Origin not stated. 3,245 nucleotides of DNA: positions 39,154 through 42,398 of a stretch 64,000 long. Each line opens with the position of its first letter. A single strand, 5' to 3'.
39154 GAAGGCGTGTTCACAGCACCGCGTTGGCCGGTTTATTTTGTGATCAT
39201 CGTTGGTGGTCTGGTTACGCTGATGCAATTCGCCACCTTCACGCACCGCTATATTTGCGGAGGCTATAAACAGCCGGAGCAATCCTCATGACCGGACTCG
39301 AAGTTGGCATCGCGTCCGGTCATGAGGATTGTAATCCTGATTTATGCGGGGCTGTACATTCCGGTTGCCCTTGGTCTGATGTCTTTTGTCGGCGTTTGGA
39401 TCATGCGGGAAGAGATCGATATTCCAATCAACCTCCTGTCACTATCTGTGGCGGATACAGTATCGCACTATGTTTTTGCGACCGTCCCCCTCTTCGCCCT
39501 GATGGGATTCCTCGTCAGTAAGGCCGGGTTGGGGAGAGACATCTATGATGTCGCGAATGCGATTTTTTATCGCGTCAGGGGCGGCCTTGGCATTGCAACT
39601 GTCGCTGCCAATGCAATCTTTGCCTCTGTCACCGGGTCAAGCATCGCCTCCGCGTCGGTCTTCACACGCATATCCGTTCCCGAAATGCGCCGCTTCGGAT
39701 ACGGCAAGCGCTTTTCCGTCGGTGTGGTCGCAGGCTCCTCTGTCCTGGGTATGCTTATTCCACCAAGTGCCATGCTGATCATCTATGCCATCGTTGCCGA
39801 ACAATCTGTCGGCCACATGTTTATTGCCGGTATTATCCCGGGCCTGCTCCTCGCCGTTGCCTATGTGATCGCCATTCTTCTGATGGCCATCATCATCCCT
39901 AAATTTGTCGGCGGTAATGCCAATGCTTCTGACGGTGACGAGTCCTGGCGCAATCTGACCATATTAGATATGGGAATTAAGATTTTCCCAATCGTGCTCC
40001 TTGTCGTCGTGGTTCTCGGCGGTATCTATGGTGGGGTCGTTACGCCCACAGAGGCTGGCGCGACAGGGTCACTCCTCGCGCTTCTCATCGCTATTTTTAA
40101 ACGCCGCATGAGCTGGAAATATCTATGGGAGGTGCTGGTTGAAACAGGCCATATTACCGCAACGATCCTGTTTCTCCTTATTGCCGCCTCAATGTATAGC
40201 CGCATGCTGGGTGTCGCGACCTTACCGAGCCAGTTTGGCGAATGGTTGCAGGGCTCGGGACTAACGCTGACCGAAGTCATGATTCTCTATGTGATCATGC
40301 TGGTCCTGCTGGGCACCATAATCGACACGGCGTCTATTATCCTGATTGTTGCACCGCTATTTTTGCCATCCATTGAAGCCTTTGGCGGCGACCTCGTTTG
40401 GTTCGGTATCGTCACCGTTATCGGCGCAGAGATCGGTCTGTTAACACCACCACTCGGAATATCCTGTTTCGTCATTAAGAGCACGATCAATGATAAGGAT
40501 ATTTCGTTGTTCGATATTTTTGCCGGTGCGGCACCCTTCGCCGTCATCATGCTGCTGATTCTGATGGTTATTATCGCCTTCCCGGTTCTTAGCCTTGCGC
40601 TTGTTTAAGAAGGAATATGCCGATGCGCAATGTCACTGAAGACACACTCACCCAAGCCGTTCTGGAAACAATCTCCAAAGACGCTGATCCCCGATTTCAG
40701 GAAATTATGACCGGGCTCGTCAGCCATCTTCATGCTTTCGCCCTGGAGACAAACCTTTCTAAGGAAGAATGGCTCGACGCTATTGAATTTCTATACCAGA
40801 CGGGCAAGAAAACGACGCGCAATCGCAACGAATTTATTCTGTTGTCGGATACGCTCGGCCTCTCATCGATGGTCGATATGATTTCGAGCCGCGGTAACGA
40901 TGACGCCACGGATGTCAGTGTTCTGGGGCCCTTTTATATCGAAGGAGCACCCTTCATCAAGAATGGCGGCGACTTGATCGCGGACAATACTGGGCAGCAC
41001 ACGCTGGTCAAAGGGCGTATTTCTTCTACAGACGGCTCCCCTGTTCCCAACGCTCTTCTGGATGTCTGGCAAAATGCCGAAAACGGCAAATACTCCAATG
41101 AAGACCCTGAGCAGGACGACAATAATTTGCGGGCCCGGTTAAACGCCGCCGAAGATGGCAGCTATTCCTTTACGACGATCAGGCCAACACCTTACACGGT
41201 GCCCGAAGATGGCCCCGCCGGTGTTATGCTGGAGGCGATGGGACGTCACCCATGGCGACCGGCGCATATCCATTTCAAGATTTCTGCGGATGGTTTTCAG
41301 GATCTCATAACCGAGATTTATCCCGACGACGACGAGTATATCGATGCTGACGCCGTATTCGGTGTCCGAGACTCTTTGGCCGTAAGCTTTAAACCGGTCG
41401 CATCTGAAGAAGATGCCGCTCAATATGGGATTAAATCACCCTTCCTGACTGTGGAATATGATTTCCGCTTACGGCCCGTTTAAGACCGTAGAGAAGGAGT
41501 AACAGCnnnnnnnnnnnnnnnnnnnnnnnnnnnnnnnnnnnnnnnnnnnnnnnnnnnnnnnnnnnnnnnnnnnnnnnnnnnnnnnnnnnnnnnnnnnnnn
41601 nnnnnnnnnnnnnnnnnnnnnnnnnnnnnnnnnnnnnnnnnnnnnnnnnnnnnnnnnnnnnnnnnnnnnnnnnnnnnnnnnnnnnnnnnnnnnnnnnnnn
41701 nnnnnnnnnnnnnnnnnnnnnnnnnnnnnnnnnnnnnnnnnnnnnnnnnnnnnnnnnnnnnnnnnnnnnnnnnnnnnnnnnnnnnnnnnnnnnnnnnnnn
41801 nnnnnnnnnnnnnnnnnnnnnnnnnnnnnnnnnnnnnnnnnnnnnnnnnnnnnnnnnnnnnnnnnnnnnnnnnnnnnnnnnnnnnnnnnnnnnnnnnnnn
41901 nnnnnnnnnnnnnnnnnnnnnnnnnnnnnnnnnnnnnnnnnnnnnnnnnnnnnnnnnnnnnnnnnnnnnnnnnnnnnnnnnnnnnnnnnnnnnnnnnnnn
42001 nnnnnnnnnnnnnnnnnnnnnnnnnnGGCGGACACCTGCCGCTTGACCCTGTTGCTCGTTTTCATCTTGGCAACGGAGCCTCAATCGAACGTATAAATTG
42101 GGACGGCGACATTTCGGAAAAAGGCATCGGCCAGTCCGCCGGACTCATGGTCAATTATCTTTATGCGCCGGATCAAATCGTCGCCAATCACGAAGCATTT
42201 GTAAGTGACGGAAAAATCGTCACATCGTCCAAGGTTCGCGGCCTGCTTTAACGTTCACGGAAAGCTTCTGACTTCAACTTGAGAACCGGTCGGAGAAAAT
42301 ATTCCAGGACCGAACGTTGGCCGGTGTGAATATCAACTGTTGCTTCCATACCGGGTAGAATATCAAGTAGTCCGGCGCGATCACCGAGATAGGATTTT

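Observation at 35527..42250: Decayed malonate-type module: RutE-like reductase, GntR plus TRAP transporter with a frameshifted binding protein, and a malonyl-CoA decarboxylase deletion remnant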

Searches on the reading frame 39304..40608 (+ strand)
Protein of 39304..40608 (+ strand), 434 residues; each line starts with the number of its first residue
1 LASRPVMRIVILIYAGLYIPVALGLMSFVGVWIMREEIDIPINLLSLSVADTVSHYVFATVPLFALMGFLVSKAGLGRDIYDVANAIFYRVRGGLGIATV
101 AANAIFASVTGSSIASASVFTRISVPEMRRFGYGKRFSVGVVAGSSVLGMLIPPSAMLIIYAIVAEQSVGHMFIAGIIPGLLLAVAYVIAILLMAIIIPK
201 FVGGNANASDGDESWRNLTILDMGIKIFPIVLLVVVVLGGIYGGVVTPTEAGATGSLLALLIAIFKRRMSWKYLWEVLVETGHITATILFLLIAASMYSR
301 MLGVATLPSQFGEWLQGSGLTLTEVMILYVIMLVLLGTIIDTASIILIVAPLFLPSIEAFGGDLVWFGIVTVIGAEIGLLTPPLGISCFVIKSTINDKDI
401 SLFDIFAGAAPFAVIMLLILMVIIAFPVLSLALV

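Call 7: search_protein_families(library=pfam, proteins=[window:39304-40608:+], max_evalue=0.01)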
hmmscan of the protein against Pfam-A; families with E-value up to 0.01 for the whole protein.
window:39304-40608:+ (434 aa): 1 family
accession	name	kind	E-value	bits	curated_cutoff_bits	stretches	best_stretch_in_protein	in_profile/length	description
PF06808.19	DctM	-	1.8e-81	274.5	23.8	1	8-428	3-412/413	Tripartite ATP-independent periplasmic transporter, DctM component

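Call 24: search_protein_families(library=ncbifam, proteins=[window:39304-40608:+], max_evalue=0.00001)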
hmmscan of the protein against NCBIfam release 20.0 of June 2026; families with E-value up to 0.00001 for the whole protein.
window:39304-40608:+ (434 aa): 3 families
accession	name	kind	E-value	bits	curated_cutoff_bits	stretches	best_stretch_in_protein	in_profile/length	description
TIGR00786.1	dctM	subfamily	1.6e-91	307.1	268.45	1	16-433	1-404/405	TRAP transporter large permease subunit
NF011634.1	PRK15060.1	equivalog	1.2e-43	149.8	800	1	18-429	17-416/425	2,3-diketo-L-gulonate TRAP transporter large permease YiaN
TIGR02123.1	TRAP_fused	subfamily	1.8e-16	60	320.65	1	56-431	166-536/615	TRAP transporter fused permease subunit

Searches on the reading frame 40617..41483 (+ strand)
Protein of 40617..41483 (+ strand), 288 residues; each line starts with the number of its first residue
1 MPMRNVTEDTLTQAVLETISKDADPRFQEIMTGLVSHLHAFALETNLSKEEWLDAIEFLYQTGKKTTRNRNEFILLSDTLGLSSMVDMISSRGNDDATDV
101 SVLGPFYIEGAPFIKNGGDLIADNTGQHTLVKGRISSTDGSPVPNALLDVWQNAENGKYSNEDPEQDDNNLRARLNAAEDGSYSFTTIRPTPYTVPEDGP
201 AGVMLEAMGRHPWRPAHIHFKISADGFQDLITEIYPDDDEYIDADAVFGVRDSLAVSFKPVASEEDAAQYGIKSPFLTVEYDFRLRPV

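Call 7: search_protein_families(library=pfam, proteins=[window:40617-41483:+], max_evalue=0.01)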
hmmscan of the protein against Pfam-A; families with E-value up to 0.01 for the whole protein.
window:40617-41483:+ (288 aa): 3 families
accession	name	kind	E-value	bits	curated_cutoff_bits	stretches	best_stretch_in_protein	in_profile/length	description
PF00775.27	Dioxygenase_C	-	8.1e-45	153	27.3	1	104-286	3-181/182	Dioxygenase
PF04444.19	Dioxygenase_N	-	9.5e-26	89.9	27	1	24-95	1-72/75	Catechol dioxygenase N terminus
PF13620.12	CarboxypepD_reg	-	0.0019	18.9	32.3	0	131-195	2-52/82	Carboxypeptidase regulatory-like domain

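Call 20: find_encoding_contigs(protein=window:40617-41483:+, flank=10000, max_places=10)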
Protein window:40617-41483:+ (288 aa): no gene with exactly this product is on record in the collection.

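Call 24: search_protein_families(library=ncbifam, proteins=[window:40617-41483:+], max_evalue=0.00001)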
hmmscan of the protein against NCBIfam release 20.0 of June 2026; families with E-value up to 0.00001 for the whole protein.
window:40617-41483:+ (288 aa): 5 families
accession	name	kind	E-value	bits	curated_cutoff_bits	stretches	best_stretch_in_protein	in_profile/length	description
TIGR02465.1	chlorocat_1_2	equivalog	6.8e-53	179.4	359.25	1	26-256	3-226/246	chlorocatechol 1,2-dioxygenase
TIGR02439.1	catechol_proteo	equivalog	3e-51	174.1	392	1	12-285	9-285/285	catechol 1,2-dioxygenase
TIGR02438.1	catachol_actin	equivalog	1.2e-38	132.9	404.4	1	24-268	33-272/281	catechol 1,2-dioxygenase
TIGR02422.1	protocat_beta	equivalog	2.2e-20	73.3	296.4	1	122-250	50-177/220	protocatechuate 3,4-dioxygenase subunit beta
TIGR02423.1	protocat_alph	equivalog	1.2e-10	41.6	126.25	1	122-245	33-150/193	protocatechuate 3,4-dioxygenase subunit alpha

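Call 33: search_dna_similar(query=window:40617-41483:+, collection=plasmids, mode=protein, max_rows=15)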
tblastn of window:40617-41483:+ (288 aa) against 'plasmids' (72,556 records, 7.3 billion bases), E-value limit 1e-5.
Records with a match: 858; places in all: 1169; records where one place covers at least 80% of the query: 532.
Best place of each record, by identity: <60% 858.
By first word of the organism name: Rhizobium 262; Sinorhizobium 88; Agrobacterium 57; Burkholderia 30; Acinetobacter 29; Rhodococcus 24; Paracoccus 22; Phaeobacter 20; Streptomyces 18; Caballeronia 14; and 93 more.
By predicted mobility (MOB-suite, as given by PLSDB): non-mobilizable 438; conjugative 227; mobilizable 193.
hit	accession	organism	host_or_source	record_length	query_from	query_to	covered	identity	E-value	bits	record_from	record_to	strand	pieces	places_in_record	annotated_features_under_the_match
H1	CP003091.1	Burkholderia sp. YI23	-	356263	11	285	95%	49.5%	5e-80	270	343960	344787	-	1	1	benzenetriol dioxygenase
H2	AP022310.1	Burkholderia sp. SFA1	-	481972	11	285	95%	49.5%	5e-80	270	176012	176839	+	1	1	6-chlorohydroxyquinol-1,2-dioxygenase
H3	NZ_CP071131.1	Caballeronia sp. M1242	Homo sapiens,ETA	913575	11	285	95%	49.1%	1e-80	272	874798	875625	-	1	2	intradiol ring-cleavage dioxygenase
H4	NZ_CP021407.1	Pacificitalea manganoxidans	cell culture,sediment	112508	3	285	98%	47.4%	2e-83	280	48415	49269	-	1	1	dioxygenase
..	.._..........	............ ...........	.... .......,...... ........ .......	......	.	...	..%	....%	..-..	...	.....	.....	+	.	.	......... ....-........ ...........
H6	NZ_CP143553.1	Burkholderia multivorans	Homo sapiens,bronchoalveolar lavage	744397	5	285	98%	47.4%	1e-78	266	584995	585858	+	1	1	intradiol ring-cleavage dioxygenase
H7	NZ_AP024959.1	Paraburkholderia terrae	-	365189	3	285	98%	46.7%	5e-75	256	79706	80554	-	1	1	intradiol ring-cleavage dioxygenase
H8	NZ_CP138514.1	Variovorax paradoxus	Legume root,PacBio whole genome assembly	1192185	3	288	99%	45.5%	3e-74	253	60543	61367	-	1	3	none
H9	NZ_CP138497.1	Variovorax boronicumulans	Legume root,PacBio whole genome assembly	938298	3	287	99%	45.7%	3e-75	256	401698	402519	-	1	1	intradiol ring-cleavage dioxygenase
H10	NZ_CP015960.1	Paraburkholderia caribensis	Mimosa,single cell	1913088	2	287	99%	45.2%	1e-75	257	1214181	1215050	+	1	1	none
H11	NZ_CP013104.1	Paraburkholderia caribensis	-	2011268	2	287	99%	45.2%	3e-75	256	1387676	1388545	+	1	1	none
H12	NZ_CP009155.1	Burkholderia pseudomallei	environmental sample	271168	11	285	95%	46.9%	1e-76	260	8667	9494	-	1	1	intradiol ring-cleavage dioxygenase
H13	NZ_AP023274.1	Agrobacterium vitis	Vitis vinifera,grapevine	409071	6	287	98%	45.6%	4e-71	244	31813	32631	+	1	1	dioxygenase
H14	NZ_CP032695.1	Rhizobium jaguaris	Calliandra grandiflora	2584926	3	287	99%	44.9%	2e-75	256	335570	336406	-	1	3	none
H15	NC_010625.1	Paraburkholderia phymatum STM815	-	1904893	8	283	96%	46.4%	3e-73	251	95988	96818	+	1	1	record has no annotation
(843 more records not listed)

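Call 34: get_annotated_region(hit=H4, flank=8000)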
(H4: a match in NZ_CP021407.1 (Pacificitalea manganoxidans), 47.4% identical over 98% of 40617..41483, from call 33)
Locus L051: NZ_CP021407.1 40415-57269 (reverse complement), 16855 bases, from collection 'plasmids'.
description: Pacificitalea manganoxidans strain DY25 plasmid pDY25-C, complete sequence
organism: Pacificitalea manganoxidans (NCBI taxid 1411902)
taxonomy: Bacteria; Pseudomonadota; Alphaproteobacteria; Rhodobacterales; Paracoccaceae; Pacificitalea; Pacificitalea manganoxidans
host: -; source: cell culture,sediment; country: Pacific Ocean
typing (MOB-suite, as given by PLSDB): non-mobilizable; replicon rep_cluster_229
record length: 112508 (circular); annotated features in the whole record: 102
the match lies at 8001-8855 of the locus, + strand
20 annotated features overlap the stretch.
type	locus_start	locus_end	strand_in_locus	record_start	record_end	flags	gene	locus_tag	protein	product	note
CDS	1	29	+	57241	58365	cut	-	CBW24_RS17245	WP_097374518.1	patatin-like phospholipase family protein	GO:0006629 - lipid metabolic process [Evidence IEA]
CDS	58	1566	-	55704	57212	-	-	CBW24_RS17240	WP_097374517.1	malonyl-CoA synthase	-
CDS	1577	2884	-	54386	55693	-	-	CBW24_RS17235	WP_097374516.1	malonyl-CoA decarboxylase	-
CDS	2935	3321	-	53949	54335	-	-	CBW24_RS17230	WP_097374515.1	YciI family protein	-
CDS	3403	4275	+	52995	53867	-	-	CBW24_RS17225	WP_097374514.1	fumarylacetoacetate hydrolase family protein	-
CDS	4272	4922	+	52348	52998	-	-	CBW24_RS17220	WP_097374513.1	malonic semialdehyde reductase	-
CDS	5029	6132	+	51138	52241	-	-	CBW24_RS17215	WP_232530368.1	C4-dicarboxylate TRAP transporter substrate-binding protein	-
CDS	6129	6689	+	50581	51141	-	-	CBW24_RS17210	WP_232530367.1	TRAP transporter small permease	GO:0015740 - C4-dicarboxylate transport [Evidence IEA]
CDS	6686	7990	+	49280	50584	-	-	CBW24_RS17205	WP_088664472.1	TRAP transporter large permease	GO:0008643 - carbohydrate transport [Evidence IEA]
CDS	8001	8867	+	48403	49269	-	-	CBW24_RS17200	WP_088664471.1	dioxygenase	GO:0009712 - catechol-containing compound metabolic process [Evidence IEA]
CDS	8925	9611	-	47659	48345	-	-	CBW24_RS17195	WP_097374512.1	GntR family transcriptional regulator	-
CDS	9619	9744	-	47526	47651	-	-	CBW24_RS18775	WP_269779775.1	hypothetical protein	-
CDS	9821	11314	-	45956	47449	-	-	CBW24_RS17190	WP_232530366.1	ABC transporter permease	-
CDS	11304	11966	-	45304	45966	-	-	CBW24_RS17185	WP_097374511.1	ATP-binding cassette domain-containing protein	-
CDS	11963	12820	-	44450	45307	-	-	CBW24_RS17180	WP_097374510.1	putative selenate ABC transporter substrate-binding protein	GO:0055085 - transmembrane transport [Evidence IEA]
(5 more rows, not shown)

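Call 55: search_solved_structures(query=window:40617-41483:+, max_evalue=1e-10)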
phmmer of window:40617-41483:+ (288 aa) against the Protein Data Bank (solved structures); distinct sequences matched with E-value up to 1e-10: 30.
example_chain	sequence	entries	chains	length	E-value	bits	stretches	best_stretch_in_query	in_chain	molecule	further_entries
3n9t_A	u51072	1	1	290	7.9e-76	258.4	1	11-285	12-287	PnpC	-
1tmx_A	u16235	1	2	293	1.9e-69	237.4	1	7-287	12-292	hydroxyquinol 1,2-dioxygenase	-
8r2v_A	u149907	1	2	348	5.7e-68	232.6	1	8-272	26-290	Intradiol ring-cleavage dioxygenases domain-containing protein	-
8r2w_A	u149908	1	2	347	6.7e-66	225.8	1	8-272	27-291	Hydroxyquinol 1,2-dioxygenase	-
8r2x_A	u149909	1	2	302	1.9e-64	221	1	7-265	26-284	6-chlorohydroxyquinol-1,2-dioxygenase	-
1s9a_A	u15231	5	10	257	2.2e-39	138.8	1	83-258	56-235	Chlorocatechol 1,2-dioxygenase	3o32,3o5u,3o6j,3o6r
1dlm_A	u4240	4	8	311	7.8e-35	123.9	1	21-285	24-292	CATECHOL 1,2-DIOXYGENASE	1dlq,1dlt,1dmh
2boy_A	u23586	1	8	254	4.8e-33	118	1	48-263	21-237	3-CHLOROCATECHOL 1,2-DIOXYGENASE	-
3th1_A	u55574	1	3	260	4.8e-32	114.7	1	24-254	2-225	Chlorocatechol 1,2-dioxygenase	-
5td3_A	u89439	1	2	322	3e-31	112.1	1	22-287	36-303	Catechol 1,2-dioxygenase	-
2azq_A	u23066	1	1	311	3.8e-31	111.8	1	22-286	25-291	catechol 1,2-dioxygenase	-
5vxt_A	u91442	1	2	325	5.5e-31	111.3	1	25-287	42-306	Catechol 1,2-dioxygenase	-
3hkp_A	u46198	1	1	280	1.3e-30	110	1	88-257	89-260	Catechol 1,2-dioxygenase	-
3i4y_A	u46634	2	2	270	1.4e-30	109.9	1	88-257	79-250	Catechol 1,2-dioxygenase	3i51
3hgi_A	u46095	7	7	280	1.5e-30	109.9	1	88-257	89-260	Catechol 1,2-dioxygenase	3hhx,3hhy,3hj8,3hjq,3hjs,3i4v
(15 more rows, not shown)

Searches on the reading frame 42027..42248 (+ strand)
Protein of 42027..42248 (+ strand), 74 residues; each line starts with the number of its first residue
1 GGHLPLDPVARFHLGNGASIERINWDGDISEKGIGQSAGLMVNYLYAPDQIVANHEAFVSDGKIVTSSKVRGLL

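Call 8: search_protein_families(library=pfam, proteins=[window:42027-42248:+], max_evalue=0.01)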
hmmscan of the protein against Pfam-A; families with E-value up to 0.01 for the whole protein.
seq(74 aa): 1 family
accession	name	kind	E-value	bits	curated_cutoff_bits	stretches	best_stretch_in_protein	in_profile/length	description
PF05292.17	MCD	-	1.5e-19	71.1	23.2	1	5-46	211-252/253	Malonyl-CoA decarboxylase C-terminal domain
